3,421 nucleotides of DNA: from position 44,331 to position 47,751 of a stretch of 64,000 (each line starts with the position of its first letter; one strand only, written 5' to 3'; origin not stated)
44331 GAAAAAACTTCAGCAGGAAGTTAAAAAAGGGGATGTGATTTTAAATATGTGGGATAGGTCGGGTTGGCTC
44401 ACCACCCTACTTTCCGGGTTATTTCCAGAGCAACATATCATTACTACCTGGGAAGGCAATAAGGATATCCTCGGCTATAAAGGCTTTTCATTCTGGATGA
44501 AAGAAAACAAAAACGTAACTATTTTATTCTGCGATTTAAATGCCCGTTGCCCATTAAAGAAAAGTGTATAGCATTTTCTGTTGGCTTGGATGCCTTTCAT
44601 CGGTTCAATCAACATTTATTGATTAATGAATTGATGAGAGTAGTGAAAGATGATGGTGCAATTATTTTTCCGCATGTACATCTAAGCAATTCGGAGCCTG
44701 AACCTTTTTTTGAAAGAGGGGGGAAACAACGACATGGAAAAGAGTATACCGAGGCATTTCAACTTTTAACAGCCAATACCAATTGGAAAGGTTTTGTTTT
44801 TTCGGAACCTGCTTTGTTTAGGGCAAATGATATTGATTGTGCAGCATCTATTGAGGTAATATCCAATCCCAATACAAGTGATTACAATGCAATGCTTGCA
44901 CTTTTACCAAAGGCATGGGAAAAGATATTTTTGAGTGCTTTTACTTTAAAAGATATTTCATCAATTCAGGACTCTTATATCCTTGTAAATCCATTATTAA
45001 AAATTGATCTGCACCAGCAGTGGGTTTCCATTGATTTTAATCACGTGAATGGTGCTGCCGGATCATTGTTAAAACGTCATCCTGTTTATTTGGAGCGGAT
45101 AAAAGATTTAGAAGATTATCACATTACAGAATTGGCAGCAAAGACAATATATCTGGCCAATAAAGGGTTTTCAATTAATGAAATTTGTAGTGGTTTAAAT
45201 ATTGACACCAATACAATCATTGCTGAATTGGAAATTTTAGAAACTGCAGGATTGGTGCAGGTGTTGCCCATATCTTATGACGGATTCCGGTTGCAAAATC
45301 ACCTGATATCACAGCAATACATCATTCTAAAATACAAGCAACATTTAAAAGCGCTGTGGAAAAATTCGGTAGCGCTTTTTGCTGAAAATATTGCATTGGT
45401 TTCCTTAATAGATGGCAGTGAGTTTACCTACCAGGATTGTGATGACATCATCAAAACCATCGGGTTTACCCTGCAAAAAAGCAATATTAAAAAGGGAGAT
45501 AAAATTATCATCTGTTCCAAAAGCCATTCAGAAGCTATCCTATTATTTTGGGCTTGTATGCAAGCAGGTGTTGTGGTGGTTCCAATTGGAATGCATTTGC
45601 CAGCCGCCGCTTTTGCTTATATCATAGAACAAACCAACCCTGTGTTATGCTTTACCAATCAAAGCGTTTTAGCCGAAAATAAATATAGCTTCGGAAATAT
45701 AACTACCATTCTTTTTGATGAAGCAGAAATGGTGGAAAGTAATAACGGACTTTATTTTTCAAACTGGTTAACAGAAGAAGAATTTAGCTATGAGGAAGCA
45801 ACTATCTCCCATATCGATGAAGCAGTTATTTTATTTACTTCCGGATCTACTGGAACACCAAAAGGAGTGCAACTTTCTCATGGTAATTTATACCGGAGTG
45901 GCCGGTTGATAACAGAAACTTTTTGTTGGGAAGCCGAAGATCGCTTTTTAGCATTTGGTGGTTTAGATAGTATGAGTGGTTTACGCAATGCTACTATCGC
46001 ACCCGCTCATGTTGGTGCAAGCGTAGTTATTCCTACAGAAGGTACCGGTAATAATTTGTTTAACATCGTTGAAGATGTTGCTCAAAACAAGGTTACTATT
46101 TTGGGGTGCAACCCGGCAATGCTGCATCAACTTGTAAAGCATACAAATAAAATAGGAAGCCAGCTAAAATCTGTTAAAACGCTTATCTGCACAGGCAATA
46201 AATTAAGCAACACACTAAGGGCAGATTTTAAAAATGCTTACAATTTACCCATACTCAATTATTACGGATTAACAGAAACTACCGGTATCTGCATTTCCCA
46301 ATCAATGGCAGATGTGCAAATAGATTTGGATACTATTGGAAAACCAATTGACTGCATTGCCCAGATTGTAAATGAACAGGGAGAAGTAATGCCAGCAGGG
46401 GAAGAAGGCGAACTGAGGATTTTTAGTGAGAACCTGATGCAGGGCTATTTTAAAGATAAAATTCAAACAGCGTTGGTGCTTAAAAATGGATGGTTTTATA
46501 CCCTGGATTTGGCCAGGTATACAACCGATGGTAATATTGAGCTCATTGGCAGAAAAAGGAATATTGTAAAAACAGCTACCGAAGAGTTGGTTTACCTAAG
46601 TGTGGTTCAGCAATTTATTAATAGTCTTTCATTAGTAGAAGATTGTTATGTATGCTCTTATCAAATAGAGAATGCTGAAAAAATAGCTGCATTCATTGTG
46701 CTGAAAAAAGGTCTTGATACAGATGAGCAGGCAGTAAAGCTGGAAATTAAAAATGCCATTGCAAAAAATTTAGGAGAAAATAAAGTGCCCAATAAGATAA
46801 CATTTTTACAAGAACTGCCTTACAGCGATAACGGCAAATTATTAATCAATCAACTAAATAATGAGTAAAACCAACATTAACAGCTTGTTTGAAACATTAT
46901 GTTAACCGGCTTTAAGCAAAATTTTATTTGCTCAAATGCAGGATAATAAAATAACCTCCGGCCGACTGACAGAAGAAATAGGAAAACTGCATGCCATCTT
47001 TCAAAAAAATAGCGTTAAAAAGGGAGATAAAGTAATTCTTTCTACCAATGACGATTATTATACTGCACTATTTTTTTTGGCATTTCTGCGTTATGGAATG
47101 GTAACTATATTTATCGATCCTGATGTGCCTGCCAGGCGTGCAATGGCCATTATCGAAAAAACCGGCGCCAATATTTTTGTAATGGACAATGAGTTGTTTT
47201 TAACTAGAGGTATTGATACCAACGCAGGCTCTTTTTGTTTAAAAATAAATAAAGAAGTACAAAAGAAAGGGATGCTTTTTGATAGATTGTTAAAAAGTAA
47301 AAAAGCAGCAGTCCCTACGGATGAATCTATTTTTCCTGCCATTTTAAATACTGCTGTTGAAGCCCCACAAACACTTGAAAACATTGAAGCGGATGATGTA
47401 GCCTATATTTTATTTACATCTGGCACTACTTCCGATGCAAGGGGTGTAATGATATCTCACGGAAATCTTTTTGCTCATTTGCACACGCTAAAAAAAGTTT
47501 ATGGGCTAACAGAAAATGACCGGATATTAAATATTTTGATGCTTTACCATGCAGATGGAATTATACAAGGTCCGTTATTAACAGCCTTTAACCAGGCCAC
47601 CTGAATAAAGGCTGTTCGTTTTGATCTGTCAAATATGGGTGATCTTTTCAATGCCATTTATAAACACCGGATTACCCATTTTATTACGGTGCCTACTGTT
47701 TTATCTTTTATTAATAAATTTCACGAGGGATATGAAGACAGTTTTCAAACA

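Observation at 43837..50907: Complete DltABCDX-like acyl-transfer pathway in a Gram-negative, with two adenylation enzymes and a methyltransferase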

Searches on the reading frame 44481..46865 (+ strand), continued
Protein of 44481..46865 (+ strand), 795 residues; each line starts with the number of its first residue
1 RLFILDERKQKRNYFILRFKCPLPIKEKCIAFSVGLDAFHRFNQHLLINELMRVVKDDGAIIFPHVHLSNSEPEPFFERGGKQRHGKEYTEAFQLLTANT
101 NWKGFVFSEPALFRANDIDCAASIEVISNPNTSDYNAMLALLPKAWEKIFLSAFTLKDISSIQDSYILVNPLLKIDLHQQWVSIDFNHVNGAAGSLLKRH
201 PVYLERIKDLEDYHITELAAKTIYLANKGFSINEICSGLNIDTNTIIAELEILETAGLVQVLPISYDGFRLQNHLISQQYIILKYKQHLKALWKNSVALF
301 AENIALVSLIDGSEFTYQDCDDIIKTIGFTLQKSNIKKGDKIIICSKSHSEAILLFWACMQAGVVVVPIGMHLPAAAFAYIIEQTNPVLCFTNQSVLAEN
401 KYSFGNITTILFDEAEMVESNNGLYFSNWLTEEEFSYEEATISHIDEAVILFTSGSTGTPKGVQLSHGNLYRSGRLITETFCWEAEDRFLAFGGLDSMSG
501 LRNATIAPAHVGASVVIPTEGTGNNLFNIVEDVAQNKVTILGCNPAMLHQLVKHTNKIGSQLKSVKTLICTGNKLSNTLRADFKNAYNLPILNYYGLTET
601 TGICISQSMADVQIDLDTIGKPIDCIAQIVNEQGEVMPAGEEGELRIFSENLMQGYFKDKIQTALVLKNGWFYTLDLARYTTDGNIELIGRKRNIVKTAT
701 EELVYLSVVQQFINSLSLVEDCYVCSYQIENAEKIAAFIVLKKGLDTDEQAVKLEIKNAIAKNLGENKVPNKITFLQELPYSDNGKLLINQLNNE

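Call 57: predict_structure(alignment_id=A1)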
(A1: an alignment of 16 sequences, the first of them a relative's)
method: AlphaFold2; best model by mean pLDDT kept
length: 932 residues; sequences in the alignment: 16
mean_pLDDT: 86.0   pTM: 0.86
mean pLDDT of the five models: 86.0, 85.6, 84.1, 83.6, 81.9
residues with pLDDT >= 90: 438; 70-90: 399; 50-70: 80; < 50: 15
segments of 3 or more residues with pLDDT < 50: 1-5, 215-217, 592-594
pLDDT, mean of each block of 10 residues (from residue 1): 53 73 81 73 85 84 75 90 96 94 92 95 87 81 89 89 94 88 91 95 78 53 89 91 95 88 91 92 94 92 92 94 86 87 89 97 96 96 96 93 94 88 94 94 90 96 92 94 89 95 89 85 92 77 83 60 81 77 91 64 95 92 88 85 94 76 81 90 81 88 82 78 89 82 85 83 94 92 93 88 90 88 80 62 79 87 75 88 79 86 82 81 68 71
secondary structure, 60 per line:
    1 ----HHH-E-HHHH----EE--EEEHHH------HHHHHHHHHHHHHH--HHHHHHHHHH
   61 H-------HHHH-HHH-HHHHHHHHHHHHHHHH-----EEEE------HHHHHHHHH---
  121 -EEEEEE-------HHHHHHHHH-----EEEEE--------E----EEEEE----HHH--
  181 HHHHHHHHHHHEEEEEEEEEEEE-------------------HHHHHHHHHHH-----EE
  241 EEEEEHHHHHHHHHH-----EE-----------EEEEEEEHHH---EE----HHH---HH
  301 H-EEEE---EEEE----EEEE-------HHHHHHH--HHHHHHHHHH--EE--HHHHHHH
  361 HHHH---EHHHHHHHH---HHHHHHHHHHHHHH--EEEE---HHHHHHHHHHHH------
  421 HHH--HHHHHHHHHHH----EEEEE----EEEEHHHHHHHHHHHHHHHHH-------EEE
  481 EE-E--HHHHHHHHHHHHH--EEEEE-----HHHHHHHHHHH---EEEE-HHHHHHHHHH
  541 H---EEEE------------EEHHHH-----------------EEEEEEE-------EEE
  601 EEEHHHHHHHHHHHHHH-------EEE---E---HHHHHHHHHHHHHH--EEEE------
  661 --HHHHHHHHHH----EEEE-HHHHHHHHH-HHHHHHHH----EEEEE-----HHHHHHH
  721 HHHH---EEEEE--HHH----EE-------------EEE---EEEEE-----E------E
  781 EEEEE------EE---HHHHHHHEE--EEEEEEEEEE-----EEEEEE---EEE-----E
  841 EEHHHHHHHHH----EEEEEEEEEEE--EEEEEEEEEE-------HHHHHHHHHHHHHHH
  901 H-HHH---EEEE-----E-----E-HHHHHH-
elements in order (helices of 4 or more, strands of 3 or more residues): H11-14 E23-25 H35-48 H51-61 H69-72 H78-93 E99-102 H109-117 E122-127 H135-143 E149-153 E167-171 H181-191 E192-203 H223-233 E239-245 H246-255 E274-280 E303-306 E310-313 E318-321 H329-335 H338-347 H354-364 H369-376 H380-393 E396-399 H403-414 H426-436 E441-445 E450-453 H454-470 E478-482 H487-499 E502-506 H512-522 E526-529 H531-541 E545-548 H563-566 E584-590 E598-603 H604-617 E625-627 H635-648 E651-654 H663-672 E677-680 H682-690 H692-699 E704-708 H714-724 E728-732 E757-759 E763-767 E780-785 H797-803 E808-817 E823-828 E832-834 E840-842 H843-851 E856-866 E869-878 H886-901 E909-912 H926-931

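Call 69: search_solved_structures(query=A5, max_evalue=1, show_alignments=2)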
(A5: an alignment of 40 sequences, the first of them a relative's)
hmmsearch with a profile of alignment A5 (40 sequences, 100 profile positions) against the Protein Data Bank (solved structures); distinct sequences matched with E-value up to 1: 108 (the best 60 are shown).
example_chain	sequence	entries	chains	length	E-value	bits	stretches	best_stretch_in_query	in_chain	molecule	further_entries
2lml_A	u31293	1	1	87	1.8e-11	47.1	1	34-98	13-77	Putative acyl carrier protein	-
2fq0_A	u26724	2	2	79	3.8e-10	42.9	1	26-98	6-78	acyl carrier protein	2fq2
3gzl_A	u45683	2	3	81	3.9e-10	42.8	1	23-98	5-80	Acyl carrier protein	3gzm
1vku_A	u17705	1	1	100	1.8e-06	31.1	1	15-98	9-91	acyl carrier protein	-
1x3o_A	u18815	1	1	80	5.1e-06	29.6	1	22-97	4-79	acyl carrier protein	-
2ehs_A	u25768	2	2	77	7.1e-06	29.2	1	24-97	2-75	Acyl carrier protein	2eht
7e42_A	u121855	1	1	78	1.1e-05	28.5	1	23-97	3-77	Acyl carrier protein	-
8e73_AB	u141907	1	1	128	1.7e-05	28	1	21-96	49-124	NDUAB1-alpha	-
2x2b_A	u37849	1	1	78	1.8e-05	27.9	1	23-96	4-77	ACYL CARRIER PROTEIN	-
1hy8_A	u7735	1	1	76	2.2e-05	27.6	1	24-96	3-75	ACYL CARRIER PROTEIN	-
7pdi_A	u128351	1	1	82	3.2e-05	27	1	22-96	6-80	Acyl carrier protein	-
1l0i_A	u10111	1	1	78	3.6e-05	26.9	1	23-95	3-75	Acyl carrier protein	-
3ejb_A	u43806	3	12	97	4.3e-05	26.6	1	19-95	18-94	Acyl carrier protein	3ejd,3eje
2n50_A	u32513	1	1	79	4.4e-05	26.6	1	22-93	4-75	Acyl carrier protein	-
7ar7_U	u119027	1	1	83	4.7e-05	26.5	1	22-96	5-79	Acyl carrier protein 2, mitochondrial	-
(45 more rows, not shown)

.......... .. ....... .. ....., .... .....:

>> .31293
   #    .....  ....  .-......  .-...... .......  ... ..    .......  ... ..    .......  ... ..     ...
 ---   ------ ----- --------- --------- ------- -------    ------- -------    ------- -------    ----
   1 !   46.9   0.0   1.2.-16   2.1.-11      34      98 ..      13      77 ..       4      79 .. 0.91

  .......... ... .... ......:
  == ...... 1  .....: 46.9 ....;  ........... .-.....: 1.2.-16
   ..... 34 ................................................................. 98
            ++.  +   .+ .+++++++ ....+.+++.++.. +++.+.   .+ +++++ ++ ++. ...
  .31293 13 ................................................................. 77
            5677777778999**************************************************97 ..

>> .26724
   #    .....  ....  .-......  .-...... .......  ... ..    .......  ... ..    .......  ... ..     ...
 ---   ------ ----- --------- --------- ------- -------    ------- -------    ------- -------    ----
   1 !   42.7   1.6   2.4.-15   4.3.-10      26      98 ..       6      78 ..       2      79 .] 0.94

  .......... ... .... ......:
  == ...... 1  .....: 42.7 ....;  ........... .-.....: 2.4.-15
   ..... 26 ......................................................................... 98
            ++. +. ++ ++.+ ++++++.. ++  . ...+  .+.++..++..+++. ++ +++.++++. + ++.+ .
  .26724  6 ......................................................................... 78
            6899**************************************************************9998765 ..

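Call 70: search_protein_families(library=pfam, alignment_id=A5, max_evalue=1)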
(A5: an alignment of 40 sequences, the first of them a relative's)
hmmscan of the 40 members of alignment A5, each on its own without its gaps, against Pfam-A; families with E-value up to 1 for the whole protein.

A. member 1, L017:6082-6381:+ (100 aa): 1 family
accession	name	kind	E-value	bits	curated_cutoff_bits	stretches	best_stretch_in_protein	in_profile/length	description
PF00550.31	PP-binding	-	0.047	14.4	20.8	1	28-86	3-60/67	Phosphopantetheine attachment site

B. families by the number of members that match (of 40 scanned): 31 families (the first 25 are shown)
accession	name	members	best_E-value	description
PF00550.31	PP-binding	40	6.9e-09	Phosphopantetheine attachment site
PF23297.2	ACP_SdgA_C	14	4e-06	Highly reducing polyketide synthase sdgA, C-terminal ACP domain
PF14573.12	PP-binding_2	6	0.0048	Acyl-carrier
PF22764.1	E217_Gp32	2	0.12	Tail fiber protein gp32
PF24187.1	DUF7415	2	0.14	Domain of unknown function (DUF7415)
PF11550.13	IglC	1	0.00031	Intracellular growth locus C protein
PF11087.14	PRD1_DD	1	0.0037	PRD1 phage membrane DNA delivery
PF10964.13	DUF2766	1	0.0087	Protein of unknown function (DUF2766)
PF04456.17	DUF503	1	0.018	Protein of unknown function (DUF503)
PF10501.15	Ribosomal_L50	1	0.024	Ribosomal subunit 39S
PF12936.12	Kri1_C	1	0.028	KRI1-like family C-terminal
PF01476.26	LysM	1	0.029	LysM domain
PF09209.16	CecR_C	1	0.032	HTH-type transcriptional dual regulator CecR, C-terminal domain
PF10356.15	RRG7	1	0.048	Required for respiratory growth protein 7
PF19945.4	DUF6407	1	0.053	Family of unknown function (DUF6407)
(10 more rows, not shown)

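Call 73: fold_search(model_id=the predicted structure, library=pdb)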
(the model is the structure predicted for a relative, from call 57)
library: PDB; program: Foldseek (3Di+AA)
matches with E <= 10: 1944; with E <= 0.001: 1024
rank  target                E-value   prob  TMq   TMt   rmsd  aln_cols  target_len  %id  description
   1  5bst                  3.0e-41  1.00  0.49  0.84   3.8       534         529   23  Crystal structure of 4-coumarate:CoA ligase complexed with coumaroyl adenylate (released 2016-05-11)
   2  3a9v                  8.2e-41  1.00  0.49  0.84   3.7       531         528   22  Crystal structures and enzymatic mechanisms of a Populus tomentosa 4-coumarate--CoA ligase (released 2010-09-08)
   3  4wv3_B                8.2e-41  1.00  0.42  0.74  10.7       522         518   22  Crystal structure of the anthranilate CoA ligase AuaEII in complex with anthranoyl-AMP (released 2015-11-11)
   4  6qjz                  1.1e-40  1.00  0.47  0.83   4.1       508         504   21  Identificationand Characterization of an Oxalylfrom Grass pea (Lathyrus sativusCoA-Synthetase L.) (released 2020-08-26)
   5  4wv3_A                1.4e-40  1.00  0.42  0.74  10.9       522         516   23  Crystal structure of the anthranilate CoA ligase AuaEII in complex with anthranoyl-AMP (released 2015-11-11)
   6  5bsw_B                4.2e-40  1.00  0.42  0.72  10.7       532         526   23  Crystal structure of 4-coumarate:CoA ligase delta-V341 mutant complexed with feruloyl adenylate (released 2016-05-11)
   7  8wev_A                4.9e-40  1.00  0.41  0.76  10.4       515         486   23  Crystal structure of Feruoyl-CoA Synthetase complexed with AMP from Amycolatopsis thermoflava (released 2024-09-25)
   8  5x8f_B                6.2e-40  1.00  0.46  0.84   3.8       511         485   22  Ternary complex structure of a double mutant I454RA456K of o-Succinylbenzoate CoA Synthetase (MenE) from Bacillus Subt (released 2017-06-07)
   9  5t3d                  6.5e-40  1.00  0.48  0.43   3.4       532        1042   20  Crystal structure of holo-EntF a nonribosomal peptide synthetase in the thioester-forming conformation (released 2016-09-21)
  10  5bsr                  7.7e-40  1.00  0.49  0.84   3.7       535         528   22  Crystal structure of 4-coumarate:CoA ligase complexed with adenosine monophosphate and Coenzyme A (released 2016-05-11)
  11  7thq_B                7.7e-40  1.00  0.47  0.84   4.0       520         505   23  Crystal structure of PltF trapped with PigG using a proline adenosine vinylsulfonamide inhibitor (released 2022-11-30)
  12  6p1j_B                8.6e-40  1.00  0.39  0.38  13.5       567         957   20  The structure of condensation and adenylation domains of teixobactin-producing nonribosomal peptide synthetase Txo2 se (released 2019-05-29)
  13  5ja1_A                1.0e-39  1.00  0.48  0.36   7.2       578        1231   19  EntF, a Terminal Nonribosomal Peptide Synthetase Module Bound to the MbtH-Like Protein YbdZ (released 2016-09-14)
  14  5x8g_D                1.4e-39  1.00  0.46  0.85   3.8       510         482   23  Binary complex structure of a double mutant I454RA456K of o-Succinylbenzoate CoA Synthetase (MenE) from Bacillus Subti (released 2017-06-07)
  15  5bsw_A                1.6e-39  1.00  0.42  0.73  10.7       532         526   23  Crystal structure of 4-coumarate:CoA ligase delta-V341 mutant complexed with feruloyl adenylate (released 2016-05-11)
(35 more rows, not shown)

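Call 78: find_encoding_contigs(protein=P0006, flank=10000, max_places=2)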
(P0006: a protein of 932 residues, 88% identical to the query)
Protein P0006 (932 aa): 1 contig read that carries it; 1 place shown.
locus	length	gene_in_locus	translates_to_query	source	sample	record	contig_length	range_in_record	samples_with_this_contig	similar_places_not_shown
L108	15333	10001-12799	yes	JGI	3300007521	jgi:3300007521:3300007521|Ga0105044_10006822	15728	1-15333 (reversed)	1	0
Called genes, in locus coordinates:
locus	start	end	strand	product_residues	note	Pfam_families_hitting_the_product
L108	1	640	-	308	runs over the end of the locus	PF01261:AP_endonuc_2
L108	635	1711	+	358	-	PF02424:ApbE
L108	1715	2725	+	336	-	PF03781:FGE-sulfatase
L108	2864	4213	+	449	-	PF01408:GFO_IDH_MocA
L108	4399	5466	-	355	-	PF02746:MR_MLE_N, PF13378:MR_MLE_C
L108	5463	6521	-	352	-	PF17396:DUF1611_N, PF07755:DUF1611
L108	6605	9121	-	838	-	PF00144:Beta-lactamase, PF07969:Amidohydro_3, PF01979:Amidohydro_1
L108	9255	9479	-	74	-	-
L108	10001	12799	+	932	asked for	PF00501:AMP-binding, PF13193:AMP-binding_C (weak)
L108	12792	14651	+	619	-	PF00501:AMP-binding, PF13193:AMP-binding_C (weak)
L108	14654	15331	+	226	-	?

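Call 79: find_encoding_contigs(protein=P0004, flank=10000, max_places=2)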
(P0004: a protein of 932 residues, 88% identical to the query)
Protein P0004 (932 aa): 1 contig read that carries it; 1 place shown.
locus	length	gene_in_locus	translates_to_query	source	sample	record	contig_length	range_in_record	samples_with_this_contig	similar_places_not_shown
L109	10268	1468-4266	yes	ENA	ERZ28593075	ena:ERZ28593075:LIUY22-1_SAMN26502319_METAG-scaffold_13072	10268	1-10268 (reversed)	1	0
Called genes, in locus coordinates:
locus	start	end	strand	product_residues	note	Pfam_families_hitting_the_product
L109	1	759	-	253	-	?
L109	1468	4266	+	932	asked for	PF00501:AMP-binding, PF13193:AMP-binding_C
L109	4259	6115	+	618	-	PF00501:AMP-binding, PF13193:AMP-binding_C (weak)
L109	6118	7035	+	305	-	PF07611:DUF1574 (weak)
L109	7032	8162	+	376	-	PF03062:MBOAT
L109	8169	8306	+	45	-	-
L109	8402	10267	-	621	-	?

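Call 80: find_encoding_contigs(protein=P0002, flank=10000, max_places=2)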
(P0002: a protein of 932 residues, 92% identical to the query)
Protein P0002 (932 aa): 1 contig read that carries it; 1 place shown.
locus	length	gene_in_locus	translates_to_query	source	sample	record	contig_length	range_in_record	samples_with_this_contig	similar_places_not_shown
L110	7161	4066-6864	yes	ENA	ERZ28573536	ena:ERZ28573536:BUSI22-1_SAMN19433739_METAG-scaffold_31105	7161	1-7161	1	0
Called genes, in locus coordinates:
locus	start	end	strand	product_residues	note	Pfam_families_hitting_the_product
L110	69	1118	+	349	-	PF13699:eCIS_core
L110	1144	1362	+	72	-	-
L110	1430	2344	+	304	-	-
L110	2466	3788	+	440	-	PF00004:AAA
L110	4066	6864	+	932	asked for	PF00501:AMP-binding, PF13193:AMP-binding_C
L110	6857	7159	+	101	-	?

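Call 86: search_protein_families(library=ncbifam, proteins=[L020:15566-16696:+, L043:15475-16602:+, L081:15421-16545:+], max_evalue=0.001)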
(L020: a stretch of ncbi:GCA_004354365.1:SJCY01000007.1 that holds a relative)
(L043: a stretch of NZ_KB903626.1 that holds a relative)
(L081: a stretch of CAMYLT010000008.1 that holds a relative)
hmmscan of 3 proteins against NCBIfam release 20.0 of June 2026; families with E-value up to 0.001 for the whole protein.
L020:15566-16696:+ (377 aa): 1 family
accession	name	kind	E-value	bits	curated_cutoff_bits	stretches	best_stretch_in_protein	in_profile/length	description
TIGR04091.1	LTA_dltB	equivalog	2.1e-57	195.1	375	1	38-357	50-376/380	D-alanyl-lipoteichoic acid biosynthesis protein DltB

L043:15475-16602:+ (376 aa): 1 family
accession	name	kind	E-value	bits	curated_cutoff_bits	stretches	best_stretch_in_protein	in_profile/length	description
TIGR04091.1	LTA_dltB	equivalog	2.8e-49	168.4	375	1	5-356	10-376/380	D-alanyl-lipoteichoic acid biosynthesis protein DltB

L081:15421-16545:+ (375 aa): 2 families
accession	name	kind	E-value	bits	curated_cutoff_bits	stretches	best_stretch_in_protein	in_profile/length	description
TIGR04091.1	LTA_dltB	equivalog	1.3e-52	179.3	375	1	28-355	37-376/380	D-alanyl-lipoteichoic acid biosynthesis protein DltB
NF033904.1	LlsX_fam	subfamily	0.00056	20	29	0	69-108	15-54/90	LlsX family protein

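Call 89: search_protein_families(library=pfam, proteins=[L063:14580-15431:+, L063:15527-16639:+, L031:15670-18114:+, L084:5422-6336:+, L084:6332-7216:+, L096:14461-15345:+, L096:15345-16220:+, L092:8940-9848:+, L082:5976-7115:-, L095:13436-14245:-], max_evalue=0.01)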
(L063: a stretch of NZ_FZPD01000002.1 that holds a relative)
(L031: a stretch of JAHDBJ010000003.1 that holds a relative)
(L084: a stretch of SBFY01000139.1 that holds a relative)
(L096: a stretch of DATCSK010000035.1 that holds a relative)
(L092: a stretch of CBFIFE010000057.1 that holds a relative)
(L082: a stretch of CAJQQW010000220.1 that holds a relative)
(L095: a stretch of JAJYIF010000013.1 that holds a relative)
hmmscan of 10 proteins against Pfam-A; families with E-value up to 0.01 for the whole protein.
L063:14580-15431:+ (284 aa): 0 families

L063:15527-16639:+ (371 aa): 8 families
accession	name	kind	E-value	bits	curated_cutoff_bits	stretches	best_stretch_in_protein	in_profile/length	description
PF03054.22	tRNA_Me_trans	-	9.6e-65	218.5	20.6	1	6-206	2-201/202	tRNA methyl transferase HUP domain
PF20259.3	tRNA_Me_trans_M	-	8.7e-17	60.9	27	1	213-278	3-65/66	tRNA methyl transferase PRC-barrel domain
PF20258.4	tRNA_Me_trans_C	-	1.4e-14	54.6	20.6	1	286-361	2-77/77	Aminomethyltransferase beta-barrel domain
PF24167.1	DUF7411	-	0.00013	22.1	28.7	1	8-90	4-70/194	Family of unknown function (DUF7411)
PF06508.19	QueC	-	0.00023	21.1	22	1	7-37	2-32/210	Queuosine biosynthesis protein QueC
PF02568.20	ThiI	-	0.00075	19.6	20.5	1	4-40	3-39/197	Thiamine biosynthesis protein (ThiI)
PF01171.26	ATP_bind_3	-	0.0008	19.6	27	0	7-54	2-50/182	PP-loop family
PF00764.25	Arginosuc_synth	-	0.0029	18.1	27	0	6-83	1-66/162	Arginosuccinate synthase N-terminal HUP domain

L031:15670-18114:+ (815 aa): 2 families
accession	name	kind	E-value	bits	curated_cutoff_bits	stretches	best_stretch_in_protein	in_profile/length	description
PF11376.13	DUF3179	-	1e-73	248.8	27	1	516-811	1-292/292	Protein of unknown function (DUF3179)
PF13715.12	CarbopepD_reg_2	-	1.5e-08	35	32.2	1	29-107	5-83/88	CarboxypepD_reg-like domain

L084:5422-6336:+ (305 aa): 0 families

L084:6332-7216:+ (295 aa): 0 families

L096:14461-15345:+ (295 aa): 0 families

L096:15345-16220:+ (292 aa): 0 families

L092:8940-9848:+ (303 aa): 0 families

L082:5976-7115:- (380 aa): 2 families
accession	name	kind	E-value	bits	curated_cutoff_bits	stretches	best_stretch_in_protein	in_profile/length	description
PF06863.17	DUF1254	-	1.4e-14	54.8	22.2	1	98-205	3-130/133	Protein of unknown function (DUF1254)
PF06742.16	DUF1214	-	9.8e-10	39.4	25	1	287-363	22-111/112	Protein of unknown function (DUF1214)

L095:13436-14245:- (270 aa): 2 families
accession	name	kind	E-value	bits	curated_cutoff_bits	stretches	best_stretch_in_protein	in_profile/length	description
PF13186.11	SPASM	-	1.2e-18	67.6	21.5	1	193-259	1-66/67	Iron-sulfur cluster-binding domain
PF04055.27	Radical_SAM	-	9.8e-12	45.8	29.5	1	4-130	16-142/166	Radical SAM superfamily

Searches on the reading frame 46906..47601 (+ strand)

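Call 5: search_protein_families(library=pfam, proteins=[window:46906-47601:+], max_evalue=0.01)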
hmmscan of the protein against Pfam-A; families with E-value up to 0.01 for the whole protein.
window:46906-47601:+ (232 aa): 1 family
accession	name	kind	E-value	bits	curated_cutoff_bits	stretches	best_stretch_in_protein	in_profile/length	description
PF00501.34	AMP-binding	-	2.8e-28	99.3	29.9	1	12-226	18-227/384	AMP-binding enzyme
